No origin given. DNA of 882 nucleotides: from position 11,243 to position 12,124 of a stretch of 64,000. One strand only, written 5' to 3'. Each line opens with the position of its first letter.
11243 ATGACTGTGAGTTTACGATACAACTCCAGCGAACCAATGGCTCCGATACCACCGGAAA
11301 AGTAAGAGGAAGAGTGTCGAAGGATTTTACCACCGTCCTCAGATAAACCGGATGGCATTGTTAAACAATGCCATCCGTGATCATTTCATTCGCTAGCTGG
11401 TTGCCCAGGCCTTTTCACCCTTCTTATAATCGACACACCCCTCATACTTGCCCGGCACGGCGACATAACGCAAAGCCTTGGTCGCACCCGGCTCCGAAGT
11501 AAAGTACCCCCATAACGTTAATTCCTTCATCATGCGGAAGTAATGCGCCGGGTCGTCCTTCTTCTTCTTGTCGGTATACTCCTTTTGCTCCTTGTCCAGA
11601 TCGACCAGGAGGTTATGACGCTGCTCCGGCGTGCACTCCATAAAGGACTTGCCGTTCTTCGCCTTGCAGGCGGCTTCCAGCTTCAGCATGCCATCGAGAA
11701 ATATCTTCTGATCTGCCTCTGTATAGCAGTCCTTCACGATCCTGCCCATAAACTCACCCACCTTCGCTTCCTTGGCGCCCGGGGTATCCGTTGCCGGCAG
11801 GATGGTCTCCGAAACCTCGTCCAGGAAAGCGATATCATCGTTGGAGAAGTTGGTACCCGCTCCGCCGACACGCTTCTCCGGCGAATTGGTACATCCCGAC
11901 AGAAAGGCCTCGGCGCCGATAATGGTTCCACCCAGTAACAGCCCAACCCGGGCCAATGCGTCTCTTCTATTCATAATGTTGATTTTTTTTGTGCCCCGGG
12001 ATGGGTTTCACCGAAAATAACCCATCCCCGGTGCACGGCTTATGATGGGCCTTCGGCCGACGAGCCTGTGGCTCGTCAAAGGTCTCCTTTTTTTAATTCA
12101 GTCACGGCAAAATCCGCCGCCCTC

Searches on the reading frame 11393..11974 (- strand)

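Call 80: search_protein_families(library=pfam, proteins=[window:11393-11974:-], max_evalue=0.01)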
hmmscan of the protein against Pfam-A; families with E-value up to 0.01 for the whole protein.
window:11393-11974:- (193 aa): 1 family
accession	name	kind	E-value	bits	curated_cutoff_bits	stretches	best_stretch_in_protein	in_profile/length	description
PF13618.11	Gluconate_2-dh3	-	1.2e-42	145.9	23.4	1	46-175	2-135/135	Gluconate 2-dehydrogenase subunit 3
